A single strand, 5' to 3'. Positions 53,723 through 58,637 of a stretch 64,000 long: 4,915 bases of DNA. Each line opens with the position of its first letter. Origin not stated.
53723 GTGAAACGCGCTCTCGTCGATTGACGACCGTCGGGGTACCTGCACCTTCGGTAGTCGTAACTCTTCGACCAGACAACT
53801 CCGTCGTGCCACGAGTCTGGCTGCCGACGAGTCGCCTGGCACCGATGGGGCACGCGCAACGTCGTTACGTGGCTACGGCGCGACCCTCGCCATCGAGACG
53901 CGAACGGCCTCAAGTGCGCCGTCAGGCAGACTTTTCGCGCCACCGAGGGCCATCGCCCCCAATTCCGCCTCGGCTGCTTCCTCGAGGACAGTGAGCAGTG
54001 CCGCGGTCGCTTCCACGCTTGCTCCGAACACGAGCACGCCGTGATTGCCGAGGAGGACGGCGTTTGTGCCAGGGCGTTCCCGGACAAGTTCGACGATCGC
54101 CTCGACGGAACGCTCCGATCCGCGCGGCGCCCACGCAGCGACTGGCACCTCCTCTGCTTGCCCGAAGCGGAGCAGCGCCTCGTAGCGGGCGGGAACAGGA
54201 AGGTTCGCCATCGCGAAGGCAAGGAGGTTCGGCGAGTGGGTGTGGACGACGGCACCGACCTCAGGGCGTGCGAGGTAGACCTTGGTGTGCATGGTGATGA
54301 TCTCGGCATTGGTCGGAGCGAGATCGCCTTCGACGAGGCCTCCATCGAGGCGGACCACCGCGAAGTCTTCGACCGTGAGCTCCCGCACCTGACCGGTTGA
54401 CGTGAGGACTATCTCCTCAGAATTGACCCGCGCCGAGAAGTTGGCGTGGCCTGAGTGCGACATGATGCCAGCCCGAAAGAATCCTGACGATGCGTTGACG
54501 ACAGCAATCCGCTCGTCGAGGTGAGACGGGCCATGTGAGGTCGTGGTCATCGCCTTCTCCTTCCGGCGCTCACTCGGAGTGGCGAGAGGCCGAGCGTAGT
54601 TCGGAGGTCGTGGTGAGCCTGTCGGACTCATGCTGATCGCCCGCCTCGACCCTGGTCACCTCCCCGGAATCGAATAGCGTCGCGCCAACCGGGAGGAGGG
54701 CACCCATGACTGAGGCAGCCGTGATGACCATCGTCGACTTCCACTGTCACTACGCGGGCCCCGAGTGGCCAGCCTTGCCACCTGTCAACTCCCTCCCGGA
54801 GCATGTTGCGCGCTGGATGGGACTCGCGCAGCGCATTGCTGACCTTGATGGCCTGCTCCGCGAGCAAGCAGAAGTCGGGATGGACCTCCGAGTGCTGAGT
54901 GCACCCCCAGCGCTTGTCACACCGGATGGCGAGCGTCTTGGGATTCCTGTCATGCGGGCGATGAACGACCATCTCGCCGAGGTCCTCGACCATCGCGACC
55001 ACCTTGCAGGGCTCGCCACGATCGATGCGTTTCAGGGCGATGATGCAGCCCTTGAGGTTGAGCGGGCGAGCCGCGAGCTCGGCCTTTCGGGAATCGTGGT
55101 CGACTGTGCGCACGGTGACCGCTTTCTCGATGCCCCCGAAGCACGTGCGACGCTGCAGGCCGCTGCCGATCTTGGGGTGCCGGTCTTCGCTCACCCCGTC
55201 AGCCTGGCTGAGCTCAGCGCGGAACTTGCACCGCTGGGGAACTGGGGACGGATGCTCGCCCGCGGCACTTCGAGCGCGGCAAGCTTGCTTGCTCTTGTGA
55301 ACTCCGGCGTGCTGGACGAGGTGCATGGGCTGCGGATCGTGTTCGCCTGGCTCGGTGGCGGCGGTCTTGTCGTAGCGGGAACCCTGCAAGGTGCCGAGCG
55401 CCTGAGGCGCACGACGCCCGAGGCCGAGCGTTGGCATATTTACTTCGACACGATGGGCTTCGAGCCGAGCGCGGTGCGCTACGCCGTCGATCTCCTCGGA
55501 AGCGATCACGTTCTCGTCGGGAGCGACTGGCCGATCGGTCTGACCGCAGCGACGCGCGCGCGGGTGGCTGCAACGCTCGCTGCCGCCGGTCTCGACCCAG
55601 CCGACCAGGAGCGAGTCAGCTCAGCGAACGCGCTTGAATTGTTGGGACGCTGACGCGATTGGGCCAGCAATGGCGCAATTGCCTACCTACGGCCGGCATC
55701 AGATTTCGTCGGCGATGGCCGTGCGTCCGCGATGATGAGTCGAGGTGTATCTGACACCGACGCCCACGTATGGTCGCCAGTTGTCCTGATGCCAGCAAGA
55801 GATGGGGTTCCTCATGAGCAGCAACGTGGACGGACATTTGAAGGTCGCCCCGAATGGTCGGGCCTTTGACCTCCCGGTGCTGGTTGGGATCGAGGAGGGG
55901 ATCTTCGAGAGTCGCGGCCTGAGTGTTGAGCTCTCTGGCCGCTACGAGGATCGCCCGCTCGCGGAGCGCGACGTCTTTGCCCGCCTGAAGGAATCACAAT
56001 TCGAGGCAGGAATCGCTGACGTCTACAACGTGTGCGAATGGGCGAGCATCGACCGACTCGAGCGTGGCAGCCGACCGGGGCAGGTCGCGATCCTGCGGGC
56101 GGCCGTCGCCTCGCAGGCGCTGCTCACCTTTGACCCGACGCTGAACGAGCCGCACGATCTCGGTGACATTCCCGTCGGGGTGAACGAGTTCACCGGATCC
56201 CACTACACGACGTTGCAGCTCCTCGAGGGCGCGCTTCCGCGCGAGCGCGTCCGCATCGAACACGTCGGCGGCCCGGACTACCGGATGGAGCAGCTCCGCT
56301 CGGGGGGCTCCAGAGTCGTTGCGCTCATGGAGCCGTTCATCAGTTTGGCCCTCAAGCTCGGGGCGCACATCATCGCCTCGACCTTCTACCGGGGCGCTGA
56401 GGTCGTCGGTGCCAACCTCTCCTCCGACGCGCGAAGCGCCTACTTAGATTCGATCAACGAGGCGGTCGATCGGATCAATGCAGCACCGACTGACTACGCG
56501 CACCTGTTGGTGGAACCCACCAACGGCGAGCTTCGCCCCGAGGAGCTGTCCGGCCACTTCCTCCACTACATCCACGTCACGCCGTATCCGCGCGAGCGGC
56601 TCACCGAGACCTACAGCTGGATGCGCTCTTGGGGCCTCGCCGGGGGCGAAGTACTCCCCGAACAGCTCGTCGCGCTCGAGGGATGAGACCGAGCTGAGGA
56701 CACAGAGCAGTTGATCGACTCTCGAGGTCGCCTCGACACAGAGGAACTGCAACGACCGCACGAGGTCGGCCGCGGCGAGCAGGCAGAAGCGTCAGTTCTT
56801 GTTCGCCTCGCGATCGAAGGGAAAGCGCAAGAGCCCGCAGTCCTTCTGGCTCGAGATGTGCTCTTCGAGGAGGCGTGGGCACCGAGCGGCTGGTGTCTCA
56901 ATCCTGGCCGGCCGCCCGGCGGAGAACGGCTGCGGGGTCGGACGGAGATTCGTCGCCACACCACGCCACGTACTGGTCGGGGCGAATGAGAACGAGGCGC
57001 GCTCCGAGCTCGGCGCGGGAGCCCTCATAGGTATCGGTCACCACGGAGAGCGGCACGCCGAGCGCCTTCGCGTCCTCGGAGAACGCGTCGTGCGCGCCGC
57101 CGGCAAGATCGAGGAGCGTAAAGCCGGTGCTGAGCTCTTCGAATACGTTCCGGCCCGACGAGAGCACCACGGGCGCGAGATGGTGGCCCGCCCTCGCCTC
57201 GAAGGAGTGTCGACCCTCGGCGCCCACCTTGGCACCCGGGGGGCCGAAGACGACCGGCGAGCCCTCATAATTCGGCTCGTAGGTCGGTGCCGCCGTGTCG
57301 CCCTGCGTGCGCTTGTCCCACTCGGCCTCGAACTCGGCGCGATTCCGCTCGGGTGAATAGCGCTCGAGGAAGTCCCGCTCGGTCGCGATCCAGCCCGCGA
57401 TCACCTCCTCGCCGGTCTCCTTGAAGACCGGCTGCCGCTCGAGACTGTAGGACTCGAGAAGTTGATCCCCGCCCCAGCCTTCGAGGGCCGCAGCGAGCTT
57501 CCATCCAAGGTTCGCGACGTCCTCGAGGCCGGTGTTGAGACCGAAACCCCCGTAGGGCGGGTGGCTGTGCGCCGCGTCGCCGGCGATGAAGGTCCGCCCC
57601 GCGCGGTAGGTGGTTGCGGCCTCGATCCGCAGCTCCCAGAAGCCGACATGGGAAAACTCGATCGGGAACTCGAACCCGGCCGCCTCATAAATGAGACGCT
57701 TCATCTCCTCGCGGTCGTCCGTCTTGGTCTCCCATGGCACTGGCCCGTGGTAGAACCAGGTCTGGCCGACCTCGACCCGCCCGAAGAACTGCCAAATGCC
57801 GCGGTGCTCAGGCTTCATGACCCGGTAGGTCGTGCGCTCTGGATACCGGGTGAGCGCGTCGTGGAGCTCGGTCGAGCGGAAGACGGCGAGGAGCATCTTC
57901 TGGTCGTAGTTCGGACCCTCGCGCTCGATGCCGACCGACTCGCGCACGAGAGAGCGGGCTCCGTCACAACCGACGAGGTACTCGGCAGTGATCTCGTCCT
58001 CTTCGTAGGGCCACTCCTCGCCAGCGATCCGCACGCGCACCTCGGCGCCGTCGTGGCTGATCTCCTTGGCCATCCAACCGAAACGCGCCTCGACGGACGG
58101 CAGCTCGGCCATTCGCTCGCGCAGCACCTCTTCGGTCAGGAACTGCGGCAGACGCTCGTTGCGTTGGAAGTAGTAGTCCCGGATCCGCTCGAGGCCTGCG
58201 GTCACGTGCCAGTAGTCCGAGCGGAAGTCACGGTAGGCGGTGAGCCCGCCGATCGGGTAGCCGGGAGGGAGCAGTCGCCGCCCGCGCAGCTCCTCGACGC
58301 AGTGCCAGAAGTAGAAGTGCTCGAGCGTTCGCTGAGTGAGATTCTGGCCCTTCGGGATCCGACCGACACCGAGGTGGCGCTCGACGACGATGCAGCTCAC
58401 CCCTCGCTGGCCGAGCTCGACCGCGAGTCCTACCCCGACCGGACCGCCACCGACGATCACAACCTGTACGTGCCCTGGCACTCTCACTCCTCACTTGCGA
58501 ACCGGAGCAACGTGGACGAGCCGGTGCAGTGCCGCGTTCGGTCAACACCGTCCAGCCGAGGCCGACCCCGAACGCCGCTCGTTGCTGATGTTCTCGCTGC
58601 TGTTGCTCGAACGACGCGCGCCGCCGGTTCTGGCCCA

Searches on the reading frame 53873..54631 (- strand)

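Call 9: search_protein_families(library=pfam, proteins=[window:53873-54631:-], max_evalue=0.01)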
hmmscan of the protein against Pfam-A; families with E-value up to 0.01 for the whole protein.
window:53873-54631:- (252 aa): 1 family
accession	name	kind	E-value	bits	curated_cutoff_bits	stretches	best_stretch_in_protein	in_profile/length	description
PF00596.27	Aldolase_II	-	9.9e-35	120.5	22.2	1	44-223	3-182/183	Class II Aldolase and Adducin N-terminal domain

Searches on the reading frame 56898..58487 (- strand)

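Call 9: search_protein_families(library=pfam, proteins=[window:56898-58487:-], max_evalue=0.01)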
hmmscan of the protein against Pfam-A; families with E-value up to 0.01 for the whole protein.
window:56898-58487:- (529 aa): 6 families
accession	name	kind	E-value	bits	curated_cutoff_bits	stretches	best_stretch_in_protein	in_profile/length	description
PF01494.25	FAD_binding_3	-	2e-65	221.8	22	1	7-357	2-344/349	FAD binding domain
PF21274.3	Rng_hyd_C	-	7.9e-11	42.6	27.5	1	433-527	4-105/107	Aromatic-ring hydroxylase, C-terminal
PF13738.12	Pyr_redox_3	-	0.00033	20.4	30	1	10-38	1-30/305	Pyridine nucleotide-disulphide oxidoreductase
PF07992.20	Pyr_redox_2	-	0.0013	18.6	26.1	0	8-38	2-174/291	Pyridine nucleotide-disulphide oxidoreductase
PF13450.12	NAD_binding_8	-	0.0014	19.3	21.9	1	11-42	1-32/68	NAD(P)-binding Rossmann-like domain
PF01266.30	DAO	-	0.0052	16.8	27.9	0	9-42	2-35/353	FAD dependent oxidoreductase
